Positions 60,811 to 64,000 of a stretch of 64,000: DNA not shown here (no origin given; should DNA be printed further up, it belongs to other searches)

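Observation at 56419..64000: Convergent operon pair encoding only secreted copper and haem proteins: candidate undescribed periplasmic redox module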

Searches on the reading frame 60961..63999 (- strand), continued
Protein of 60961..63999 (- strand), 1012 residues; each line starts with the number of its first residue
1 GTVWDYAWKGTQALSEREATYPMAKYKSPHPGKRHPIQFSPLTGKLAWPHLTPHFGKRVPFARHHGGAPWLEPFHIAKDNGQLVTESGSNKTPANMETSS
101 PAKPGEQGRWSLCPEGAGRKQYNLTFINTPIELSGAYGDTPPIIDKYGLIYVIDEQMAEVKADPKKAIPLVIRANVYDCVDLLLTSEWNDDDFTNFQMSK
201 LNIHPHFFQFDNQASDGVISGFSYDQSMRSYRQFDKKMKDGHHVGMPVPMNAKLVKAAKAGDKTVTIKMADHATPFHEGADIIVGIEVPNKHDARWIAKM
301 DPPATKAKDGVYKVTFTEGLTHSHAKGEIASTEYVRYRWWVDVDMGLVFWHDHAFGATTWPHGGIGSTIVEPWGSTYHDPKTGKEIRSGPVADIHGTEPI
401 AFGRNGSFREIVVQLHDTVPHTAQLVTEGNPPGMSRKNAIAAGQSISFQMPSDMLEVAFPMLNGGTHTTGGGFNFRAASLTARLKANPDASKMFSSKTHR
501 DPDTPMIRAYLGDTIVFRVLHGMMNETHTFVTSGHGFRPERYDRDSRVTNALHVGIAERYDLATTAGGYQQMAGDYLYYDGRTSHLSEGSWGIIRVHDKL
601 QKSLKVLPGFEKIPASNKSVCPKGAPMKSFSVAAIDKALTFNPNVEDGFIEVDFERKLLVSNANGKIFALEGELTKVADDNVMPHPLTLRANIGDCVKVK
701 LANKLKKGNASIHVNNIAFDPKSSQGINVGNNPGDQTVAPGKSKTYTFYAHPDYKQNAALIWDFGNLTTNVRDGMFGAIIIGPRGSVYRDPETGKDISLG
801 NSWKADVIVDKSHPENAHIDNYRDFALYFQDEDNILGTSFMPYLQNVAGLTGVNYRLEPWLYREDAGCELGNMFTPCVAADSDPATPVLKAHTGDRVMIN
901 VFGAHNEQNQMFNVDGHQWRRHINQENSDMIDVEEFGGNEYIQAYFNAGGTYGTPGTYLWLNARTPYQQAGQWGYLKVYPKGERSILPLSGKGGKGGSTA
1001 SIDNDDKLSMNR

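Call 18: find_related_loci(query=A1, collection=genome_contigs, flank=10000)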
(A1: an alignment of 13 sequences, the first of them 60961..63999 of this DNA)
Query A1 (1012 aa) in genome_contigs; peptide patterns used: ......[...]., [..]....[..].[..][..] (x = any residue, [..] = any of these).
379 stretches matched a pattern; 326 encode a relative of the query (tblastn E <= 1e-3); the best 80 are kept; 73 distinct loci.
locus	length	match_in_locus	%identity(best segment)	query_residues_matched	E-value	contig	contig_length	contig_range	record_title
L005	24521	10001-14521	82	1-1012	0e+0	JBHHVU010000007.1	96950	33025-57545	MAG: Nitrospinaceae bacterium isolate S.4.sp1_bin.35 NODE_24_length_96950_cov_9.077940, whole genome shotgun sequence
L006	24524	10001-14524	82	1-1010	0e+0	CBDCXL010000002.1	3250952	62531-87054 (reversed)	MAG: Nitrospinales bacterium isolate 4e79c772-6b72-4db0-bd25-b8212fbdc190 genome assembly, contig: contig_2, whole genom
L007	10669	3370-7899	82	1-1012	0e+0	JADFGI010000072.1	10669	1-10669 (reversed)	MAG: Nitrospinota bacterium isolate B2T1L10 B2T1L10_NODE10301, whole genome shotgun sequence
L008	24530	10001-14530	82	1-1012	0e+0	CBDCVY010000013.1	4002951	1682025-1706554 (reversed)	MAG: Nitrospinaceae bacterium isolate b0709e44-287e-4b74-9289-be2073200a22 genome assembly, contig: contig_13, whole gen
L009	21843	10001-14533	83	1-1012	0e+0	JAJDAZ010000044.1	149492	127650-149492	MAG: Nitrospinaceae bacterium isolate OFTM191 OFTM191_43, whole genome shotgun sequence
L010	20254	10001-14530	83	1-1012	0e+0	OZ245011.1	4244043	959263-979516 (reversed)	MAG: Nitrospinaceae bacterium isolate 04370925-b84a-440d-9222-898c7f7ce6c7 genome assembly, chromosome: 1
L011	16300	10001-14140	80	1-1010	0e+0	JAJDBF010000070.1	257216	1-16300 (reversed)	MAG: Nitrospinaceae bacterium isolate OFTM7 OFTM7_69, whole genome shotgun sequence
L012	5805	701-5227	79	1-1012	0e+0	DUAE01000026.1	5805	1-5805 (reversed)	MAG TPA_asm: Candidatus Poseidoniales archaeon isolate UWMA-0266 NODE_17564_length_5805_cov_0.831406, whole genome shotg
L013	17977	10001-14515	81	1-1010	0e+0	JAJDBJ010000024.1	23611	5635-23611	MAG: Nitrospinaceae bacterium isolate OFTM368 OFTM368_23, whole genome shotgun sequence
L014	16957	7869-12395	80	1-1010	0e+0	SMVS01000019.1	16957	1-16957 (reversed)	MAG: Nitrospina sp. isolate N074bin53 k141_194401, whole genome shotgun sequence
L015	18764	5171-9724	81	1-1010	0e+0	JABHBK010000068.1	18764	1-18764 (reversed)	MAG: Nitrospina sp. isolate SI036_bin78 k141_689546, whole genome shotgun sequence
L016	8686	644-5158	81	1-1010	0e+0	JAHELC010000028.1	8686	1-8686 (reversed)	MAG: Nitrospinaceae bacterium isolate Ww603 NODE_29563_length_8686_cov_4.048570, whole genome shotgun sequence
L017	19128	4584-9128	81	1-1010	0e+0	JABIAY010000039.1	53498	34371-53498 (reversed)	MAG: Nitrospina sp. isolate SI048_bin14 k141_351064, whole genome shotgun sequence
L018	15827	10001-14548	80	1-1010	0e+0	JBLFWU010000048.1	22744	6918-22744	MAG: Nitrospinales bacterium isolate 3300053785_124 Ga0535658_0004836, whole genome shotgun sequence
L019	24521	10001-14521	78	1-1010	0e+0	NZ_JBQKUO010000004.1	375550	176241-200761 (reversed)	Nitrospina sp. 32_T5 spades_15, whole genome shotgun sequence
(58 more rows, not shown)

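Call 27: search_solved_structures(query=P0002, max_evalue=0.01)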
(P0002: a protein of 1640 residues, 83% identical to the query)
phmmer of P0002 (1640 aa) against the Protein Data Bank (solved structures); distinct sequences matched with E-value up to 0.01: 3.
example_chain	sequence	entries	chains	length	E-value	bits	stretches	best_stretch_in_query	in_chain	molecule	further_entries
9bxa_A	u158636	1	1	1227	3.9e-93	316.4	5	139-553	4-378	MnxG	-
8aip_A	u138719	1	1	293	0.00012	23.1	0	413-542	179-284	Two-Domain Laccase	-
9ix9_A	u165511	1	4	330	0.00015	22.8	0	413-542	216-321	Two-Domain Laccase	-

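Call 29: search_solved_structures(query=P0002, max_evalue=1e-10, show_alignments=1)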
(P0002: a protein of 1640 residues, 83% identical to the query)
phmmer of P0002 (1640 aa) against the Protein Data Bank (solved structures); distinct sequences matched with E-value up to 1e-10: 1.
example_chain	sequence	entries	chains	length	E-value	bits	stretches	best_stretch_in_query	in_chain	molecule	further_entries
9bxa_A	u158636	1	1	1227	3.9e-93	316.4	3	139-553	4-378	MnxG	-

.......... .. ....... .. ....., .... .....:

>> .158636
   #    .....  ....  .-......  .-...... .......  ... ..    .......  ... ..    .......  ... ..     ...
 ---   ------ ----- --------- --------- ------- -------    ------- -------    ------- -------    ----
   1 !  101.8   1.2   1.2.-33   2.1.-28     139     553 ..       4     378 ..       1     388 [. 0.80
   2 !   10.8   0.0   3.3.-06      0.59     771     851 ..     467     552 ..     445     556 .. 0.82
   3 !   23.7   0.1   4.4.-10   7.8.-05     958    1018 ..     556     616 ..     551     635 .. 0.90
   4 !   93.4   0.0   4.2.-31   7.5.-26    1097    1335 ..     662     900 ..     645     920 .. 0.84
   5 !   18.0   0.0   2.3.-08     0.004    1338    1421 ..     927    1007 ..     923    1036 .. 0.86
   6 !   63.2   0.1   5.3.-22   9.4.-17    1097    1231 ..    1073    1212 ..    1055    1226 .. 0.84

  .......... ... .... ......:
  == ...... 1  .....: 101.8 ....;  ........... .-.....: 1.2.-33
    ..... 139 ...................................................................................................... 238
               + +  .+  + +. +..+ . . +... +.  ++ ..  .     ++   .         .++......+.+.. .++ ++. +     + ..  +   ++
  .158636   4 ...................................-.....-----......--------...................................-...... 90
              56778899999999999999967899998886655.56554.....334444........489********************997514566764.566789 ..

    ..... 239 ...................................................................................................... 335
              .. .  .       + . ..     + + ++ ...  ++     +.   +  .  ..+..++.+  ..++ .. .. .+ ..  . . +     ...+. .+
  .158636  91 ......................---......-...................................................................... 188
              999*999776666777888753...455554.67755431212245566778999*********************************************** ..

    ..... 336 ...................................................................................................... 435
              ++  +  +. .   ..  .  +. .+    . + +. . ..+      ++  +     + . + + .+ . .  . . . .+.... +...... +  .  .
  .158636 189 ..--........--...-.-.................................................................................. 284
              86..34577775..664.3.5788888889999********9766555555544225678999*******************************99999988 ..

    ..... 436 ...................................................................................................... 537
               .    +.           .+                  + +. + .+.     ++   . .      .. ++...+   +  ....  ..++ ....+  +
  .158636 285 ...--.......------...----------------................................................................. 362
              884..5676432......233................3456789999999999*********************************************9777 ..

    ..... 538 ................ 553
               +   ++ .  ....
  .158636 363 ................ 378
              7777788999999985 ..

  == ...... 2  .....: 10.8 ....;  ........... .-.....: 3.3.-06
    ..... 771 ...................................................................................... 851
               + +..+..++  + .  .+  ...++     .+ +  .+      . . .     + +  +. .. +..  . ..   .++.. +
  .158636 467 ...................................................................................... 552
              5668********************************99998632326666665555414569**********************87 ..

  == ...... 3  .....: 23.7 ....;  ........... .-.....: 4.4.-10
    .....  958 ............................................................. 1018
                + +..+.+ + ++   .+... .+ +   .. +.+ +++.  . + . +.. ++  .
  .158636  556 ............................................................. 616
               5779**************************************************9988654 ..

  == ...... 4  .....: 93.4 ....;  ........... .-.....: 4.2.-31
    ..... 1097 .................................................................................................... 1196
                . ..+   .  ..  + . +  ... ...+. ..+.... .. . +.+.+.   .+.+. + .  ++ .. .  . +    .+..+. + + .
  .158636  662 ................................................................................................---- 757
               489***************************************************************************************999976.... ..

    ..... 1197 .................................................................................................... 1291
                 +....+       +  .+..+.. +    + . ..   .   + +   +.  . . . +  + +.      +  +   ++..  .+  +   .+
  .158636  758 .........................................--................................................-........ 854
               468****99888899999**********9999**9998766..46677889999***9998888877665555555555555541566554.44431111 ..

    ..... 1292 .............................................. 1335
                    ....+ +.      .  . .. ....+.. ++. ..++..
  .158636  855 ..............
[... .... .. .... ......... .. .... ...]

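Call 89: predict_structure(alignment_id=A1)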
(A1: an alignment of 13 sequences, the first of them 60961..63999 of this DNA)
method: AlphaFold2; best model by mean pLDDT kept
length: 1012 residues; sequences in the alignment: 13
mean_pLDDT: 37.1   pTM: 0.27
mean pLDDT of the five models: 37.1, 36.0, 33.8, 33.3, 31.6
residues with pLDDT >= 90: 10; 70-90: 54; 50-70: 113; < 50: 835
segments of 3 or more residues with pLDDT < 50: 1-250, 333-381, 383-509, 511-594, 596-619, 639-665, 681-691, 708-734, 751-889, 896-946, 961-973, 982-1012
pLDDT, mean of each block of 10 residues (from residue 1): 21 24 23 26 29 20 20 27 25 26 34 36 38 27 25 34 39 32 38 25 23 22 21 33 40 85 87 60 62 73 69 85 82 32 19 19 20 32 38 22 20 24 36 41 32 26 20 24 34 32 41 42 30 27 21 24 40 43 31 47 35 35 67 62 31 30 49 60 46 62 61 41 30 53 68 37 24 26 34 39 32 40 27 26 27 28 37 34 40 49 32 37 28 29 47 54 35 52 34 23 22 22
secondary structure, 60 per line:
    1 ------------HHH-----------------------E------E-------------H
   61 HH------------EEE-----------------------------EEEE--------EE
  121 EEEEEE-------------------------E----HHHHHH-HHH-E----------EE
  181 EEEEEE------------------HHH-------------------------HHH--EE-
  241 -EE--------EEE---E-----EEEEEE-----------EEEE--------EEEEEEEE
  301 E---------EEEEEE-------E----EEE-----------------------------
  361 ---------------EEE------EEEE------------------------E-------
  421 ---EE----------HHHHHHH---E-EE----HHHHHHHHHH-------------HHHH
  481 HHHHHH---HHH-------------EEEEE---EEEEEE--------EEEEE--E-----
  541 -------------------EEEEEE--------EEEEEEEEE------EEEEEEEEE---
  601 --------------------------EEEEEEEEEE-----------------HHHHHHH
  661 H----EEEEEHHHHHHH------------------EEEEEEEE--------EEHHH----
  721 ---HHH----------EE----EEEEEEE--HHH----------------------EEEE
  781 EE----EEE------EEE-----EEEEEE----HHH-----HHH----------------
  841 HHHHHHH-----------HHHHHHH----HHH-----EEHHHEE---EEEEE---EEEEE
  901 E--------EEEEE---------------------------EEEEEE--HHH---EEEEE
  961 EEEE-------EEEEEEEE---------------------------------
elements in order (helices of 4 or more, strands of 3 or more residues): E75-77 E107-110 E119-126 H157-162 E179-186 E252-254 E264-269 E281-284 E293-301 E311-316 E329-331 E376-378 E385-388 H436-442 H454-463 H477-486 E506-510 E514-519 E528-532 E560-565 E574-582 E589-597 E627-636 H654-661 E666-670 H671-677 E696-703 E743-749 E777-782 E787-789 E796-798 E804-809 H841-847 H859-865 E888-892 E896-901 E910-914 E942-947 E956-964 E972-979

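Call 90: search_protein_families(library=ncbifam, proteins=[P0002, P0036, P0079], max_evalue=0.001)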
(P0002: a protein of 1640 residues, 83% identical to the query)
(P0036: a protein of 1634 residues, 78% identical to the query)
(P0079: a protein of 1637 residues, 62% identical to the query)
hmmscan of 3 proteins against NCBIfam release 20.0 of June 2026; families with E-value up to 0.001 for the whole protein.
P0002 (1640 aa): 2 families
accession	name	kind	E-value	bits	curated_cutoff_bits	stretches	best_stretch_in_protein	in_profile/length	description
NF041487.1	copper_ox_MnxG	equivalog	2.5e-30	104.3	3100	2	400-534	415-525/1894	manganese-oxidizing multicopper oxidase MnxG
TIGR03388.1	ascorbase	equivalog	0.00036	19.3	614.8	0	195-300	24-123/542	L-ascorbate oxidase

P0036 (1634 aa): 2 families
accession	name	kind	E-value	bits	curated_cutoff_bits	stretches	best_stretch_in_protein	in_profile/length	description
NF041487.1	copper_ox_MnxG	equivalog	3.1e-31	107.3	3100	2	469-530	463-525/1894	manganese-oxidizing multicopper oxidase MnxG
TIGR01480.1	copper_res_A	subfamily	1.7e-05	23.5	478.95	0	1302-1405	71-163/593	copper resistance system multicopper oxidase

P0079 (1637 aa): 5 families
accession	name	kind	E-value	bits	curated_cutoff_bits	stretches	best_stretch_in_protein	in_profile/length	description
NF041487.1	copper_ox_MnxG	equivalog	8.7e-32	109.1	3100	3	399-531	417-525/1894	manganese-oxidizing multicopper oxidase MnxG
TIGR03388.1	ascorbase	equivalog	1.7e-09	37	614.8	1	192-296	24-122/542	L-ascorbate oxidase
TIGR01480.1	copper_res_A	subfamily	7.9e-05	21.3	478.95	1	195-298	71-165/593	copper resistance system multicopper oxidase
TIGR03389.1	laccase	equivalog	0.00019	20.4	558.9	0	203-301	36-129/539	laccase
TIGR03390.1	ascorbOXfungal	equivalog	0.00052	18.6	445.35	0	203-297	41-131/538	L-ascorbate oxidase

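Call 91: search_protein_families(library=pfam, proteins=[P0002, P0079], max_evalue=0.01)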
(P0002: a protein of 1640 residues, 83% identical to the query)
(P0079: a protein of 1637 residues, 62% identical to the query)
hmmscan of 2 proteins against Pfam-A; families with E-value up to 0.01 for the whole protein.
P0002 (1640 aa): 1 family
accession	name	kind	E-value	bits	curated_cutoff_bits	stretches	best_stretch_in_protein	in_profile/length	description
PF07732.21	Cu-oxidase_3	-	2.2e-12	47.5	21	0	1316-1412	28-117/119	Multicopper oxidase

P0079 (1637 aa): 3 families
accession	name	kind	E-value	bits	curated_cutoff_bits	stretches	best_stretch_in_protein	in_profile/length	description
PF07732.21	Cu-oxidase_3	-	1.2e-19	71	21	1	192-295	19-116/119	Multicopper oxidase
PF07731.20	Cu-oxidase_2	-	7.1e-08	32.7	20.4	1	202-295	34-135/137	Multicopper oxidase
PF00394.28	Cu-oxidase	-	0.00058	20.4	21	0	1493-1527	55-89/157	Multicopper oxidase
